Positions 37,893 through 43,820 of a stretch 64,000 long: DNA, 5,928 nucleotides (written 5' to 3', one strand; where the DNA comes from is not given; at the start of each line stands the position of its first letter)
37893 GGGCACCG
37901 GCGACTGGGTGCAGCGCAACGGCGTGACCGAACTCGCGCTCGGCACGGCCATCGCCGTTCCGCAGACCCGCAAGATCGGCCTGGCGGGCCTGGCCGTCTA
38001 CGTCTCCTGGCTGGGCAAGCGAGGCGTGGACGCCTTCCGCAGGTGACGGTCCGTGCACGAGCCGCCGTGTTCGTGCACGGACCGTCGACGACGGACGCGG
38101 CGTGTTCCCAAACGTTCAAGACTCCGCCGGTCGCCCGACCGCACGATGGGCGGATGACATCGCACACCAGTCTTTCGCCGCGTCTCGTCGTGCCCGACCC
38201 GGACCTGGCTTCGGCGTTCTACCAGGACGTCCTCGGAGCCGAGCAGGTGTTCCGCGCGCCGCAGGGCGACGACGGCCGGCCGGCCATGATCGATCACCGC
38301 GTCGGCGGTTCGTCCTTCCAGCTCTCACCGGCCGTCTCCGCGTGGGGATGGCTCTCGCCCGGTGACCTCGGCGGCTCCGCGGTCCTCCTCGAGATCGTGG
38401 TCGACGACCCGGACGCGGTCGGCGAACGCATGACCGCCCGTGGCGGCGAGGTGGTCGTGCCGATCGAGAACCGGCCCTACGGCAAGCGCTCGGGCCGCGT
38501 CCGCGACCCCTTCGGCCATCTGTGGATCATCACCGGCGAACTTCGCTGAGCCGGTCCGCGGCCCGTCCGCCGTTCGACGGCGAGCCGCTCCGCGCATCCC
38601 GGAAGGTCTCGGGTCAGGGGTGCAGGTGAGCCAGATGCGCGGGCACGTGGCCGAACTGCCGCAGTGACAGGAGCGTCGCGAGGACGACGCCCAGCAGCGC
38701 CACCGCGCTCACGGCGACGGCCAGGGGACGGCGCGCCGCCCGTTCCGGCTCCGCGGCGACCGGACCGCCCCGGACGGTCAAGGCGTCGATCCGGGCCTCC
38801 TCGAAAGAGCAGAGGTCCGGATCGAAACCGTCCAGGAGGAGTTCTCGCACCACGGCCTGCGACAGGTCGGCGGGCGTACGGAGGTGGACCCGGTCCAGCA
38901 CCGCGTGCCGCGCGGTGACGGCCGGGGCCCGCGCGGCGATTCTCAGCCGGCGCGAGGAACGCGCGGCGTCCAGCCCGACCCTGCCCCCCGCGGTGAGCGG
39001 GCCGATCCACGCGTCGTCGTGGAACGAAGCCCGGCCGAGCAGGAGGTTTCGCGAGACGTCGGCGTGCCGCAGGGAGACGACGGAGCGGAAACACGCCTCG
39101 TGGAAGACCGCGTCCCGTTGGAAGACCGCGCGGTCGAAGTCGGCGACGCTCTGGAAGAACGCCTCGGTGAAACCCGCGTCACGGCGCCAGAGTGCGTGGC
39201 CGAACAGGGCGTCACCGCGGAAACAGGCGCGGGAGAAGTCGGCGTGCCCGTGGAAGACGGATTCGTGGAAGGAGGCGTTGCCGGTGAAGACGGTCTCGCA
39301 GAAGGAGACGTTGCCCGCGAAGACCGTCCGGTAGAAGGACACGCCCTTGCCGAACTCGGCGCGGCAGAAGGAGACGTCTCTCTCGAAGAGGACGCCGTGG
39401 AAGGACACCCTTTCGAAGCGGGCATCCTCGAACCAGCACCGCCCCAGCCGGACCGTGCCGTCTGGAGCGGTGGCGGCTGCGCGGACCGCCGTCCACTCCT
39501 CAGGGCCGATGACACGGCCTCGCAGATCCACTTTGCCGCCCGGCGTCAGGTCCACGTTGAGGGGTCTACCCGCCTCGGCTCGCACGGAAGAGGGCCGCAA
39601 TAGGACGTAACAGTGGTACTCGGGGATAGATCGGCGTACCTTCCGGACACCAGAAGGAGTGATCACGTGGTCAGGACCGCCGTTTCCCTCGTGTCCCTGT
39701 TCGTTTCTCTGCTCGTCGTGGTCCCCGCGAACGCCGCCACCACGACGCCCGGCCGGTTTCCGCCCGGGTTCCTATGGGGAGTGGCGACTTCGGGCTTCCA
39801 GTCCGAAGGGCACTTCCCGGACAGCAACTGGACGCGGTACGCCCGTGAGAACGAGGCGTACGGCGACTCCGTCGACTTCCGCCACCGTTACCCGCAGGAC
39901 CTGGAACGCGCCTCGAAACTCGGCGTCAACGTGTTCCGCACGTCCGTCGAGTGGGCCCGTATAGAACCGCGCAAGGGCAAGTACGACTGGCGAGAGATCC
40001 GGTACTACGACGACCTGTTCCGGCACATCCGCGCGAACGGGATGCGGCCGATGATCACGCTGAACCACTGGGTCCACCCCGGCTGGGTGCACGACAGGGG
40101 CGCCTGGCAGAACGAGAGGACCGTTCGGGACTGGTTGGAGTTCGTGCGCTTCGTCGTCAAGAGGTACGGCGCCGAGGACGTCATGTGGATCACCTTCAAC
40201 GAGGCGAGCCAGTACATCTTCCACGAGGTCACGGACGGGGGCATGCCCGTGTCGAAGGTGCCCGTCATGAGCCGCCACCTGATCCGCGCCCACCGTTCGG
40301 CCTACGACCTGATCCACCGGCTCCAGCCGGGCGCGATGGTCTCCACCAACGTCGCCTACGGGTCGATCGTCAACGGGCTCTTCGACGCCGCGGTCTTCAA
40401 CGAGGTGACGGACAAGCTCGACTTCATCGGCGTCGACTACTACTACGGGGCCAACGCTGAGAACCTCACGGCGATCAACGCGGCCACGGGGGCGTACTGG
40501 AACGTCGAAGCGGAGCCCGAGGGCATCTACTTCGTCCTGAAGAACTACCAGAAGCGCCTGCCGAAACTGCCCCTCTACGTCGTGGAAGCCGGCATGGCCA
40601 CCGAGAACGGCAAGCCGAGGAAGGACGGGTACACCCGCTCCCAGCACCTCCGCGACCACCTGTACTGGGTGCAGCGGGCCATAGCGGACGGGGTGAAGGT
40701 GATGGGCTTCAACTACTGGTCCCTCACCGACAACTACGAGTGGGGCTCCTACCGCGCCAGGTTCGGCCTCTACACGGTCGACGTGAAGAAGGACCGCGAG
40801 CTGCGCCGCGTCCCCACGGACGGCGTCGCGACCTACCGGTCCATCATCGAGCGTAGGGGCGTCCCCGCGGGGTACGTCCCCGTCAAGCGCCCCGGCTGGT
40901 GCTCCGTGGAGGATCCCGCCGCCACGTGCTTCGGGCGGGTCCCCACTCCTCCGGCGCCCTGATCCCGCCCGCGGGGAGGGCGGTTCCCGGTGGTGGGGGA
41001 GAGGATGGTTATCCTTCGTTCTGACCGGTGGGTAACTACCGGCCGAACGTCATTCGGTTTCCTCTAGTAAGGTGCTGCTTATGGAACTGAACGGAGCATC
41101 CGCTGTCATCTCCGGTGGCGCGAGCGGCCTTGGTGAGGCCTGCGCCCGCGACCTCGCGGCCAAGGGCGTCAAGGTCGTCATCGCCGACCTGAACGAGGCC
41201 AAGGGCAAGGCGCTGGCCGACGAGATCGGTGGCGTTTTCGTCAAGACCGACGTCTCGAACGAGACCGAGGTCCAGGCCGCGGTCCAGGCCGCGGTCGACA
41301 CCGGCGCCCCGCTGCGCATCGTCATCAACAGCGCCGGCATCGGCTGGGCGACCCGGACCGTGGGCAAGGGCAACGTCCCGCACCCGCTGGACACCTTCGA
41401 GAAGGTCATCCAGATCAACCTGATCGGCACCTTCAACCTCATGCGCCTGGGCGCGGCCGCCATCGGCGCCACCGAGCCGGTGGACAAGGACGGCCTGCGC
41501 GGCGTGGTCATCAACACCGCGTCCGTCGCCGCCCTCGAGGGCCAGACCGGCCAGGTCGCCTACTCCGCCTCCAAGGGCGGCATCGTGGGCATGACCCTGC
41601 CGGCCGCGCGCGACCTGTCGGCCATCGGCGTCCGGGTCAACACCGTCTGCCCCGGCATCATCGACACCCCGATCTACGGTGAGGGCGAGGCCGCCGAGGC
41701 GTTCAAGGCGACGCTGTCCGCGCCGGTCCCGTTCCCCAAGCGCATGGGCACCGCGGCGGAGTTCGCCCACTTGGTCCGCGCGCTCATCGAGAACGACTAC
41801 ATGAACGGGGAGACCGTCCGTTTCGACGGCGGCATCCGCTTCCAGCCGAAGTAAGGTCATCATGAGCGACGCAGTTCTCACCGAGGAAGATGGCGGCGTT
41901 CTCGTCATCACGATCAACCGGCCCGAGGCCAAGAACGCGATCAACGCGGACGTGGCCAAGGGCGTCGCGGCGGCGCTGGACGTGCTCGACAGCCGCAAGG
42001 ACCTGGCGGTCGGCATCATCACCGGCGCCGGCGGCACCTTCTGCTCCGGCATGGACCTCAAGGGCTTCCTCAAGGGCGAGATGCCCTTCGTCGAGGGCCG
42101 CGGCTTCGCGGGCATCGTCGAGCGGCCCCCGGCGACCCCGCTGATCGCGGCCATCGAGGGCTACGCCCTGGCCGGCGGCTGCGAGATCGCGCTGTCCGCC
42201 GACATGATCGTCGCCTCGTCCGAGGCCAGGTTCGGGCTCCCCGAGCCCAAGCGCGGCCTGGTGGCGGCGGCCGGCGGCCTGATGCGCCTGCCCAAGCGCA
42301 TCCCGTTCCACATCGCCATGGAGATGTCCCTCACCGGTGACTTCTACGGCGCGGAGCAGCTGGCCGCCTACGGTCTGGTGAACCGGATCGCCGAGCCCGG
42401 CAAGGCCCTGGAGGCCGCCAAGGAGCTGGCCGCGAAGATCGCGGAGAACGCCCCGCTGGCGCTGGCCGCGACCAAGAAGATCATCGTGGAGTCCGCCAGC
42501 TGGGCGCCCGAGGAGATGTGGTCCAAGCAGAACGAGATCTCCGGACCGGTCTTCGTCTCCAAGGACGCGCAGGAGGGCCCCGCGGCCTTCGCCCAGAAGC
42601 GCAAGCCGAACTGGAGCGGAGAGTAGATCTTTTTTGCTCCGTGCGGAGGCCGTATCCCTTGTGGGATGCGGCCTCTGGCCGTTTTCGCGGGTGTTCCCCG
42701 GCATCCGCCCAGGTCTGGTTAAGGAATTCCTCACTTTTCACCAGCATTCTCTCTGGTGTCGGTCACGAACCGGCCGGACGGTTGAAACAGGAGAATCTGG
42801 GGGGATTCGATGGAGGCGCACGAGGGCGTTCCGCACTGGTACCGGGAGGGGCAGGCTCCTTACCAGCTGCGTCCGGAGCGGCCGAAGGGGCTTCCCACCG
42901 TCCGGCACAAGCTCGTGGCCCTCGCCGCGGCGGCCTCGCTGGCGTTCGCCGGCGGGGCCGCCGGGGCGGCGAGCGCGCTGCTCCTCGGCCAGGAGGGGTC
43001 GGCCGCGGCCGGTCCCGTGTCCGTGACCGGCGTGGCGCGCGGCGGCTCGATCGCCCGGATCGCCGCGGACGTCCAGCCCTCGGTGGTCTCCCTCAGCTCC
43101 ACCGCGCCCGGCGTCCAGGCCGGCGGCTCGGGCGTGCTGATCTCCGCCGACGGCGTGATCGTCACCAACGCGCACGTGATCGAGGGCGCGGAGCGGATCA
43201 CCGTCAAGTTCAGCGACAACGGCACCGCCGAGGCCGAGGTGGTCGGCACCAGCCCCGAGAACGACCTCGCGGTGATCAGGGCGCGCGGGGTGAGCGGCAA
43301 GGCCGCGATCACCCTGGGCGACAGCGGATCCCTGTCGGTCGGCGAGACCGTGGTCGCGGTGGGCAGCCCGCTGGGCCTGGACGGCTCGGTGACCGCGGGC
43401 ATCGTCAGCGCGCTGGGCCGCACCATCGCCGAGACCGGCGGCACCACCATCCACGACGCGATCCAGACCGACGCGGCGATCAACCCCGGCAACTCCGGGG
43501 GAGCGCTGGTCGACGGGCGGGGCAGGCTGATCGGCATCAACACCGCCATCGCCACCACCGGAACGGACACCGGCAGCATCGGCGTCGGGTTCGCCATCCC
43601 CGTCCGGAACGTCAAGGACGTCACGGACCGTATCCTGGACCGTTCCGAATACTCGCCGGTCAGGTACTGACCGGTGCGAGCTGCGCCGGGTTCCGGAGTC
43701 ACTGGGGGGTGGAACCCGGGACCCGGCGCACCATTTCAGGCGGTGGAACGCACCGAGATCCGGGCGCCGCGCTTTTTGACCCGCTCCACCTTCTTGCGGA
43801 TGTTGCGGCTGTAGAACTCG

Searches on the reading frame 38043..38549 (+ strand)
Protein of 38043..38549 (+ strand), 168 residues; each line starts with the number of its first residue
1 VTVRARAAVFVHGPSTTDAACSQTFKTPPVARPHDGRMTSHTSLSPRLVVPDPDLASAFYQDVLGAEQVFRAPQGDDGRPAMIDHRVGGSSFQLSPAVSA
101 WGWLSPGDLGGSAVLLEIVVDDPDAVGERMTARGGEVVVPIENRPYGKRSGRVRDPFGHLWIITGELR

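Call 81: search_protein_families(library=pfam, proteins=[window:38043-38549:+], max_evalue=0.00001)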
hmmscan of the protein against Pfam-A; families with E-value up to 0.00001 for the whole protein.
window:38043-38549:+ (168 aa): 2 families
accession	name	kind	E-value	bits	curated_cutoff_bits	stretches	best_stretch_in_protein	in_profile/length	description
PF00903.31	Glyoxalase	-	6.8e-15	56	20.6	1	48-161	7-119/121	Glyoxalase/Bleomycin resistance protein/Dioxygenase superfamily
PF18029.7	Glyoxalase_6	-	8.2e-06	26.9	23.6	0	50-161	6-103/106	Glyoxalase-like domain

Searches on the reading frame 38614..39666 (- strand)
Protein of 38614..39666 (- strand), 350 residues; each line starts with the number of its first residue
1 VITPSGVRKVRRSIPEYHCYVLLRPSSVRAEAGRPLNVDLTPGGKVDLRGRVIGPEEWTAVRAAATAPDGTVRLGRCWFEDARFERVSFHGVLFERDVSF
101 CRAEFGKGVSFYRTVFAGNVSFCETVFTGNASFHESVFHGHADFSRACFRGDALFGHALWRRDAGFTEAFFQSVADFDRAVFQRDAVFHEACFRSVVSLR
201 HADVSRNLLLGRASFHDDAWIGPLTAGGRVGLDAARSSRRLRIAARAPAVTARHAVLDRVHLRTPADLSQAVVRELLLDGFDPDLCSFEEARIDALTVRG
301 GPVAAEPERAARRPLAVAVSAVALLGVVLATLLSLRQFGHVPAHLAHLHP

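Call 81: search_protein_families(library=pfam, proteins=[window:38614-39666:-], max_evalue=0.00001)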
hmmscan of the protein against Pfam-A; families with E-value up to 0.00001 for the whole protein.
window:38614-39666:- (350 aa): 1 family
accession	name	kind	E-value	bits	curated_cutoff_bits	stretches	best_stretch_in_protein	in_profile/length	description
PF13576.12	Pentapeptide_3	-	3.9e-19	69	27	2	111-158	1-47/48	Pentapeptide repeats (9 copies)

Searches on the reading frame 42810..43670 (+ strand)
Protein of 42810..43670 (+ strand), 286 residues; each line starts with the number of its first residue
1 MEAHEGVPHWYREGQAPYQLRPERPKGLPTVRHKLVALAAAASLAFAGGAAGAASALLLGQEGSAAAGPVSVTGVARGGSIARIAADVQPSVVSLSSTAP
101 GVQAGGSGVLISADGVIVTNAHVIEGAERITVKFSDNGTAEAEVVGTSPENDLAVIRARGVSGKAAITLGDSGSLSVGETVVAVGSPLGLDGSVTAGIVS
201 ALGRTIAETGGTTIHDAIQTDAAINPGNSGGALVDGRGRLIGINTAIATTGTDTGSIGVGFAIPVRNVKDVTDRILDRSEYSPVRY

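Call 81: search_protein_families(library=pfam, proteins=[window:42810-43670:+], max_evalue=0.00001)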
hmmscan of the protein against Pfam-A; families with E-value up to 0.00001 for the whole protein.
window:42810-43670:+ (286 aa): 2 families
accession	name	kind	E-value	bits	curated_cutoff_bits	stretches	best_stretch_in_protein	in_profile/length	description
PF13365.12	Trypsin_2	-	1.4e-31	110.6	27.6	1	106-243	1-144/144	Trypsin-like peptidase domain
PF00089.32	Trypsin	-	7.3e-18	65.6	20.6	1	89-271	12-219/220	Trypsin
